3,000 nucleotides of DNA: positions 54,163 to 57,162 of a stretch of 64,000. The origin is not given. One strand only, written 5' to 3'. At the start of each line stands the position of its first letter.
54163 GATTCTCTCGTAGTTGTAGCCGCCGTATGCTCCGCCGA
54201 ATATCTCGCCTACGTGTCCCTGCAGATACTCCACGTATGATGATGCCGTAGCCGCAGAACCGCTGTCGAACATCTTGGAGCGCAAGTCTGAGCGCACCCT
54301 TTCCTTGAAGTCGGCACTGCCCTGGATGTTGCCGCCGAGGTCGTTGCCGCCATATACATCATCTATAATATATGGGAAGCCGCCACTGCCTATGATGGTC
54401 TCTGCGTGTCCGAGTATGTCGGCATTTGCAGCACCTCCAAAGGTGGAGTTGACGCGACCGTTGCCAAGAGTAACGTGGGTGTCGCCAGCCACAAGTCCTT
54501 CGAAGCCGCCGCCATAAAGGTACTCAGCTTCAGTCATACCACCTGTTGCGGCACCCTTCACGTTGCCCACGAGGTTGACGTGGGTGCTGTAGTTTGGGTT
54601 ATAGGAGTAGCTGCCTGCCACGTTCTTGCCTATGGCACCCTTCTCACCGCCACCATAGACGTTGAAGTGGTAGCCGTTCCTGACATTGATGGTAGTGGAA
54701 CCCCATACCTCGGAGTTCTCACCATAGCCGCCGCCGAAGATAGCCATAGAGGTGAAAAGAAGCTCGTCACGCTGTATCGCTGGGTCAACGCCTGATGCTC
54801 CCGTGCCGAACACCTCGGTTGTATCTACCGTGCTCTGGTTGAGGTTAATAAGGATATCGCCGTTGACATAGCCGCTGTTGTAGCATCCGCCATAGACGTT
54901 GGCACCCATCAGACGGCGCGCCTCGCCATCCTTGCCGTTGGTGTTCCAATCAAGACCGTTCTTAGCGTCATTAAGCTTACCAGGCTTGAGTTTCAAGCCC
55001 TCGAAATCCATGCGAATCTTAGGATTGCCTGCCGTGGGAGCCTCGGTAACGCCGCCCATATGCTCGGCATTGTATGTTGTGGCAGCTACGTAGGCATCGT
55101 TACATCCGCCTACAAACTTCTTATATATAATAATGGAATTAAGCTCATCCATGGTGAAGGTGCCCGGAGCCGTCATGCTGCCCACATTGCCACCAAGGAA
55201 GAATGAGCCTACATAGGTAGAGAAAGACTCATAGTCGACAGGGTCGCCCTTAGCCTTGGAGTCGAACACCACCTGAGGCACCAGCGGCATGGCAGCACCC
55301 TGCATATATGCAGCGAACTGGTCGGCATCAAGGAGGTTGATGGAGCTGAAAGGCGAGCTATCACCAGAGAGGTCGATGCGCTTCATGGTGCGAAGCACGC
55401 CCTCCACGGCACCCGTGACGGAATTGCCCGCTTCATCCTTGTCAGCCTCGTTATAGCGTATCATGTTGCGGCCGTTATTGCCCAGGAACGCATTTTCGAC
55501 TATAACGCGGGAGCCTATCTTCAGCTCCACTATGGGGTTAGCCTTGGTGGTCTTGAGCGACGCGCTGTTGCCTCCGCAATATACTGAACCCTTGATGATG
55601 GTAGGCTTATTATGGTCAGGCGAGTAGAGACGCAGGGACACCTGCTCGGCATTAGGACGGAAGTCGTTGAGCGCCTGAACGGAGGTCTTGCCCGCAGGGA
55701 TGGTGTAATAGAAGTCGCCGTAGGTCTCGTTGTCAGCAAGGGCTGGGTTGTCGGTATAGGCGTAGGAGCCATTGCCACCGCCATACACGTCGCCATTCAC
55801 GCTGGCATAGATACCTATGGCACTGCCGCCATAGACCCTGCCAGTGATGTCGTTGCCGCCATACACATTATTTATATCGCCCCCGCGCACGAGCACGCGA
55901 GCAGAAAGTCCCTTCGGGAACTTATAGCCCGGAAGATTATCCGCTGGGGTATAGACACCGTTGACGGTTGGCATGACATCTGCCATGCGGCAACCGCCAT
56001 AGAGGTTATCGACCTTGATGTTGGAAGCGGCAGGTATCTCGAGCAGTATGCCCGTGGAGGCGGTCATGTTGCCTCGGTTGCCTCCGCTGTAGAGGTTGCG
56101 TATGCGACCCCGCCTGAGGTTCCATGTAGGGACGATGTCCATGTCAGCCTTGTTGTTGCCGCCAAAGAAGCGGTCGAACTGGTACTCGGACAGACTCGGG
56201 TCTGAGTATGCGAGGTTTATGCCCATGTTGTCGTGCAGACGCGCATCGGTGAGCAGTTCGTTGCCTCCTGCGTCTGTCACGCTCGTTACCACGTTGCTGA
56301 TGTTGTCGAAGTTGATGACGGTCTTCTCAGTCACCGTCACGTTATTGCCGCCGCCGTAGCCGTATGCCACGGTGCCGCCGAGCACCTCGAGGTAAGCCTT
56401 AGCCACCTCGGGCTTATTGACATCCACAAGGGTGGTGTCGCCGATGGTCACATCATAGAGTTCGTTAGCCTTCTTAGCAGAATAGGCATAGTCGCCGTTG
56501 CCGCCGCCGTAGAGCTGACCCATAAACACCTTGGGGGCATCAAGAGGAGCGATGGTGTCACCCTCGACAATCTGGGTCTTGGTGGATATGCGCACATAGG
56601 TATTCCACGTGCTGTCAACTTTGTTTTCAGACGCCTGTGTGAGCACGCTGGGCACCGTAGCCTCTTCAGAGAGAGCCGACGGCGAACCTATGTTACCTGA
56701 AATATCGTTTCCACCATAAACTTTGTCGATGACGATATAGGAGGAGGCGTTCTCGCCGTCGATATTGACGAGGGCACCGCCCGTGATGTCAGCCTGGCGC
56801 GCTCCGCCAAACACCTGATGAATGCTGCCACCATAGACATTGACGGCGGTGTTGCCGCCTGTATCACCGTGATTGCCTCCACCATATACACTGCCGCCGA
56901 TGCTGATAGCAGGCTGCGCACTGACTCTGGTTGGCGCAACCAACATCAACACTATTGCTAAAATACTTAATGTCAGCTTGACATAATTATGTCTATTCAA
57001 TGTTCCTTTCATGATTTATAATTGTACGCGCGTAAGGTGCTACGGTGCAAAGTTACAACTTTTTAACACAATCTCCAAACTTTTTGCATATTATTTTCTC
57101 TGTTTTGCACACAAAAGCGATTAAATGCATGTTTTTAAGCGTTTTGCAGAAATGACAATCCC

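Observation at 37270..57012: Tandem giant glycine-repeat beta-solenoid proteins with complementary architecture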

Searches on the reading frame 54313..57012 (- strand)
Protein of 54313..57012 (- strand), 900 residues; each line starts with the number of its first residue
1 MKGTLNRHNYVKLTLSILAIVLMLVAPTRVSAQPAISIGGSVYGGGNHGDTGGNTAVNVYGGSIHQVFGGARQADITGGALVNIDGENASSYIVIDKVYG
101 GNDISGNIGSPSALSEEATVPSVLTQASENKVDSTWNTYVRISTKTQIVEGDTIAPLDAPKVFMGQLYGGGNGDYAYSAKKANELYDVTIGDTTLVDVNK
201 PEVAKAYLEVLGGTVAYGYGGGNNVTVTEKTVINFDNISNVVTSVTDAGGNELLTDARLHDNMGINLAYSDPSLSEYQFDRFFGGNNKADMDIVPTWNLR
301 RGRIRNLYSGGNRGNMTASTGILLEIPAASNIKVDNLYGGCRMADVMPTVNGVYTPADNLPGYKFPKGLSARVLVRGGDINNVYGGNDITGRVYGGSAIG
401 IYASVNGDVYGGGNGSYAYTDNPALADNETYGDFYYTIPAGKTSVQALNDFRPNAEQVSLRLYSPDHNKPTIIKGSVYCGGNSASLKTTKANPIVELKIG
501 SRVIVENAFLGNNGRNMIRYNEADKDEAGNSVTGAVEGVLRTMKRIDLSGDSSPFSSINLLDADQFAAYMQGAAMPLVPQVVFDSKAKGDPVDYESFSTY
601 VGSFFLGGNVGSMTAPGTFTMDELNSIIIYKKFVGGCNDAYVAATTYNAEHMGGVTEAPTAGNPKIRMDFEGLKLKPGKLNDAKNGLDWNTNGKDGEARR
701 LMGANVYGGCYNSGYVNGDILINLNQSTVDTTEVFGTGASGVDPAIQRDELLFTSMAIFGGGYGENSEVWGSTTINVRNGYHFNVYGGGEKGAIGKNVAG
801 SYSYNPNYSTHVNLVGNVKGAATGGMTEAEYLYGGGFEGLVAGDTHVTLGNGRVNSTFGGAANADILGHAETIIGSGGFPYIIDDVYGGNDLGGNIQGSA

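Call 13: search_protein_families(library=pfam, proteins=[window:54313-57012:-], max_evalue=10)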
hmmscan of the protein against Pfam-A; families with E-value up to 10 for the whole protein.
window:54313-57012:- (900 aa): 0 families

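Call 14: find_homologous_proteins(query=window:54313-57012:-)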
Query window:54313-57012:- (900 aa): 256 proteins with E <= 0.001 among 8000 candidates; the best 120 are listed.
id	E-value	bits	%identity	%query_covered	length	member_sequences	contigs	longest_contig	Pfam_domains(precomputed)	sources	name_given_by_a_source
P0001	0.0e+0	1440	77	97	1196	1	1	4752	-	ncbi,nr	ncbi:MAG: hypothetical protein IJ895_04935, partial [Prevotella sp.]|nr:hypothetical protein [Prevot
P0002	4.2e-266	904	51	98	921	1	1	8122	-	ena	-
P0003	1.2e-263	896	51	98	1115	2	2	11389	-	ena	-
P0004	9.5e-254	863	50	98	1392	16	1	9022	-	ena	-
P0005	9.2e-251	853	50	97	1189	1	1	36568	-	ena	-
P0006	3.0e-248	845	49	96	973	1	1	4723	-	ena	-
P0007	4.5e-241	821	47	98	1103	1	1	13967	-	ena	-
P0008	5.4e-241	821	49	96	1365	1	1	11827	-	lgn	-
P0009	3.3e-239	815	46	98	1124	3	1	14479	-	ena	-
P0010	4.6e-239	814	51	88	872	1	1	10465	-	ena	-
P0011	1.7e-231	789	46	92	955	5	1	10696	-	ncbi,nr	ncbi:MAG: hypothetical protein ILA44_02625, partial [Prevotella sp.]|nr:hypothetical protein [Prevot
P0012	3.6e-229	782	47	99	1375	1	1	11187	-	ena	-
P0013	5.0e-229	781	47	96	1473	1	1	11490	-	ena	-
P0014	1.7e-227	776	53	79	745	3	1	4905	-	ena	-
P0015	2.4e-225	769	45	99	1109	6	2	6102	-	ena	-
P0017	3.7e-224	765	46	74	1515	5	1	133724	-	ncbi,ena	-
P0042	9.2e-214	731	45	96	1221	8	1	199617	-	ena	-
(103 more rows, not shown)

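Call 15: find_encoding_contigs(protein=P0017, flank=10000, max_places=3)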
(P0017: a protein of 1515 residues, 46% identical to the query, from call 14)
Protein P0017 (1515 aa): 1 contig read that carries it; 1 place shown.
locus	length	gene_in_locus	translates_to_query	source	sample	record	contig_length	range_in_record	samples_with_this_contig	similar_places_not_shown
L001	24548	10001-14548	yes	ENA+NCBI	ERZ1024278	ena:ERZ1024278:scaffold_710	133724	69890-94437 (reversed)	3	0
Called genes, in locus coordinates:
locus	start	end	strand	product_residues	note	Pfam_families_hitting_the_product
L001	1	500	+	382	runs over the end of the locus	-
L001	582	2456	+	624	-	-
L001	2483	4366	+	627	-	-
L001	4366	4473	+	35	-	-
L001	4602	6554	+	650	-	-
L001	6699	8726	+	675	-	PF05635:23S_rRNA_IVP (weak)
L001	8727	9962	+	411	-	-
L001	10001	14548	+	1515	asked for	-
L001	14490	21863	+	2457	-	-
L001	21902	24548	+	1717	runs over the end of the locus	-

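Call 16: find_encoding_contigs(protein=P0042, flank=10000, max_places=3)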
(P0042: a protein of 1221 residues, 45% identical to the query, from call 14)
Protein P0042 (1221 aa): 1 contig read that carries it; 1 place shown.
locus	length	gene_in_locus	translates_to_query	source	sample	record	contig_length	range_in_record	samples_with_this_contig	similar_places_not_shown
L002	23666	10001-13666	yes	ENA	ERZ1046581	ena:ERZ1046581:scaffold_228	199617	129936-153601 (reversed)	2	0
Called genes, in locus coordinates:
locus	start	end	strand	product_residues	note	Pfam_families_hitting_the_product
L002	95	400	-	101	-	-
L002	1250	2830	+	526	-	PF12099:DUF3575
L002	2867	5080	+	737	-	-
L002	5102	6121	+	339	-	-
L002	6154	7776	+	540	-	-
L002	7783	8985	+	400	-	-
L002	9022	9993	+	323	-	-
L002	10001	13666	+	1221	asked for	-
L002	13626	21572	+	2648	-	-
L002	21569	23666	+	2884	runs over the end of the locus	PF13290:CHB_HEX_C_1, PF13287:Fn3_assoc, PF13290:CHB_HEX_C_1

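Call 22: search_protein_families(library=pfam, proteins=[L002:1250-2830:+, L002:2867-5080:+, L002:5102-6121:+, L002:6154-7776:+, L002:7783-8985:+, L002:9022-9993:+, L001:582-2456:+, L001:2483-4366:+, L001:4602-6554:+, L001:8727-9962:+], max_evalue=0.1)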
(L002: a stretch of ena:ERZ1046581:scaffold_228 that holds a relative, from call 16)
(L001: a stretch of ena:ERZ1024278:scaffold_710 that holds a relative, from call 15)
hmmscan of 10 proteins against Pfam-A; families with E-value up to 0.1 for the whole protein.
L002:1250-2830:+ (526 aa): 11 families
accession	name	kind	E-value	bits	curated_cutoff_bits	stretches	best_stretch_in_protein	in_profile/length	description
PF12099.14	DUF3575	-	5.5e-47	159.8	21.1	1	30-211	2-175/177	Protein of unknown function (DUF3575)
PF07719.23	TPR_2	-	0.00017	21.9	27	1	484-511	2-29/34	Tetratricopeptide repeat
PF00691.25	OmpA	-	0.00035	21.3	27.2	1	284-367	2-77/98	OmpA family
PF00515.34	TPR_1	-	0.00041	20.5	27.8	0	484-509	2-27/34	Tetratricopeptide repeat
PF13428.12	TPR_14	-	0.0043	18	23.5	0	485-517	3-35/44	Tetratricopeptide repeat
PF13424.12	TPR_12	-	0.0064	17.1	30.1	1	467-507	24-69/77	Tetratricopeptide repeat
PF13181.12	TPR_8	-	0.0082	16.7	25.7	1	484-507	2-25/34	Tetratricopeptide repeat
PF08956.15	DUF1869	-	0.015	15.6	21.3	0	378-410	23-55/59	Domain of unknown function (DUF1869)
PF13374.12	TPR_10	-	0.027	15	27.5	0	487-507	6-26/42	Tetratricopeptide repeat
PF14559.12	TPR_19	-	0.059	14.2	25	0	463-516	1-58/68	Tetratricopeptide repeat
PF13432.12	TPR_16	-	0.067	14.1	32.7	1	459-516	3-64/65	Tetratricopeptide repeat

L002:2867-5080:+ (737 aa): 0 families

L002:5102-6121:+ (339 aa): 0 families

L002:6154-7776:+ (540 aa): 0 families

L002:7783-8985:+ (400 aa): 2 families
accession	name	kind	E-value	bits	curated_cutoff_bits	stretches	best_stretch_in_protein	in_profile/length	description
PF06321.17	P_gingi_FimA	-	3.8e-05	24.4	21.4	1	86-207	21-122/153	Major fimbrial subunit protein (FimA)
PF08842.16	Mfa2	-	0.0014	18.7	21.2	1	85-392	19-275/277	Fimbrillin-A associated anchor proteins Mfa1 and Mfa2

L002:9022-9993:+ (323 aa): 0 families

L001:582-2456:+ (624 aa): 0 families

L001:2483-4366:+ (627 aa): 0 families

L001:4602-6554:+ (650 aa): 0 families

L001:8727-9962:+ (411 aa): 1 family
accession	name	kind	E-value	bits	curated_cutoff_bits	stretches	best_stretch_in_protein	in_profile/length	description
PF13004.13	BACON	-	0.048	14.1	25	0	271-303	18-51/61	Putative binding domain, N-terminal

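Call 58: predict_structure(alignment_id=A3)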
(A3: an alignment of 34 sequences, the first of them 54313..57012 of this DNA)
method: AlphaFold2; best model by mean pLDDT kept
length: 900 residues; sequences in the alignment: 34
mean_pLDDT: 89.9   pTM: 0.90
mean pLDDT of the five models: 89.9, 88.9, 86.7, 86.2, 84.9
residues with pLDDT >= 90: 676; 70-90: 166; 50-70: 24; < 50: 34
segments of 3 or more residues with pLDDT < 50: 1-34
pLDDT, mean of each block of 10 residues (from residue 1): 32 39 41 55 88 91 95 92 96 96 90 61 95 94 94 91 97 94 93 92 96 97 95 97 92 93 86 89 96 96 97 95 96 97 96 90 90 97 97 96 97 94 91 94 95 94 93 96 89 93 96 93 87 85 91 94 95 91 91 93 94 86 84 96 95 91 93 91 79 73 94 96 94 84 79 89 96 96 95 94 96 92 87 96 96 94 96 85 92 85
secondary structure, 60 per line:
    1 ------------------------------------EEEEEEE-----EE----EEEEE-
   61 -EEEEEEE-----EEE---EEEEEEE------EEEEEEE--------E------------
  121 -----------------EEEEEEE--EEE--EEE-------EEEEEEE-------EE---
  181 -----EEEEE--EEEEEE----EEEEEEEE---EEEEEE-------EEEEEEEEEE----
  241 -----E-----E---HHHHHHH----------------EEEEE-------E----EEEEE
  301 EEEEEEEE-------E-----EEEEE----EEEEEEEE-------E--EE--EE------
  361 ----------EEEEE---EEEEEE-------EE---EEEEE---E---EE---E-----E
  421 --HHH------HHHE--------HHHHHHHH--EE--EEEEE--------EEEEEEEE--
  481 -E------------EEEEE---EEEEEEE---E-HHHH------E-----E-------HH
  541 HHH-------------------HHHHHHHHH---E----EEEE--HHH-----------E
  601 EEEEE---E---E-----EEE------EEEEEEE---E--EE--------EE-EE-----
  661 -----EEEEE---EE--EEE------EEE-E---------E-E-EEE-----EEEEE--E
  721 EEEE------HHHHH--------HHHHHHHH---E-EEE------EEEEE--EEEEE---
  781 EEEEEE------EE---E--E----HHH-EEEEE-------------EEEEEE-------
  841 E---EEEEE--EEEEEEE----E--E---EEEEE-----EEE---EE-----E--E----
elements in order (helices of 4 or more, strands of 3 or more residues): E37-43 E55-59 E62-68 E74-76 E80-86 E93-99 E138-144 E147-149 E152-154 E162-168 E186-190 E193-198 E203-210 E214-219 E227-236 H256-262 E279-283 E296-308 E322-326 E331-338 E371-375 E379-384 E397-401 H444-451 E458-462 E471-478 E495-499 E503-509 H515-518 H539-543 H563-571 E580-583 E600-605 E619-621 E628-634 E666-670 E678-680 E687-689 E705-707 E713-717 E720-724 H731-735 H744-751 E757-759 E766-770 E773-777 E781-786 E810-814 E828-833 E845-849 E852-858 E870-874 E880-882

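Call 62: fold_search(model_id=the predicted structure, library=pdb)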
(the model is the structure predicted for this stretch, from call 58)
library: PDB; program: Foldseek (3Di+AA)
matches with E <= 10: 47; with E <= 0.001: 0
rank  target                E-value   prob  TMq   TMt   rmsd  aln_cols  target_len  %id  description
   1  3h09_A                5.1e-02  0.15  0.15  0.14  21.3      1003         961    8  The structure of Haemophilus influenzae IgA1 protease (released 2009-04-21)
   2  3syj                  8.0e-02  0.25  0.20  0.20  17.1       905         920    8  Crystal structure of the Haemophilus influenzae Hap adhesin (released 2011-08-24)
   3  4oj5_C                2.2e-01  0.12  0.15  0.16  19.0       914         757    8  Crystal Structure of a Putative Tailspike Protein (TSP1, orf210) from Escherichia coli O157:H7 Bacteriohage CBA120 (released 2014-03-26)
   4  4oj5_B                2.9e-01  0.09  0.15  0.16  18.8       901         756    8  Crystal Structure of a Putative Tailspike Protein (TSP1, orf210) from Escherichia coli O157:H7 Bacteriohage CBA120 (released 2014-03-26)
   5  9mhw_A                2.9e-01  0.02  0.07  0.07  27.8       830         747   10  Human TLR8 ectodomain with small molecule agonist 9 (released 2025-03-05)
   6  8bwk_C                3.9e-01  0.03  0.10  0.11  25.9      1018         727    8  Metagenomic derived PL6 alginate lyase (released 2023-12-20)
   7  4ojl_C                4.5e-01  0.09  0.15  0.16  18.7       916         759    8  Crystal Structure of Putative Tailspike Protein (TSP1, orf210) from Escherichia coli O157:H7 Bacteriohage CBA120 in Co (released 2014-03-26)
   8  8jhh_A                4.5e-01  0.03  0.09  0.11  25.8       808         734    9  Glycoside hydrolase family 55 endo-beta-1,3-glucanase from Microdochium nivale (released 2024-04-03)
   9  4oj5_A                4.9e-01  0.08  0.15  0.17  18.1       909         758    7  Crystal Structure of a Putative Tailspike Protein (TSP1, orf210) from Escherichia coli O157:H7 Bacteriohage CBA120 (released 2014-03-26)
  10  8bwk_B                5.1e-01  0.03  0.11  0.12  26.1      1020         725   10  Metagenomic derived PL6 alginate lyase (released 2023-12-20)
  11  5j44_A                6.1e-01  0.05  0.14  0.13  22.7       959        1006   10  Crystal structure of the Secreted Extracellular protein A (SepA) from Shigella flexneri (released 2017-04-12)
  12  4rt6_A                9.2e-01  0.04  0.15  0.15  18.9       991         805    8  Structure of a complex between hemopexin and hemopexin binding protein (released 2016-05-18)
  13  4oj6_C                1.0e+00  0.04  0.13  0.14  19.0       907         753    7  Crystal Structure of a Putative Tailspike Protein (TSP1, orf210) from Escherichia coli O157:H7 Bacteriohage CBA120; Se (released 2014-03-26)
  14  2qv3                  1.4e+00  0.06  0.13  0.22  15.3       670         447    9  Crystal Structure of the Helicobacter pylori Vacuolating Toxin p55 Domain (released 2007-10-23)
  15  5zsa_B                1.4e+00  0.01  0.08  0.09  27.3       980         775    8  Crystal structure of monkey TLR7 in complex with IMDQ and UUUUUU (released 2019-01-30)
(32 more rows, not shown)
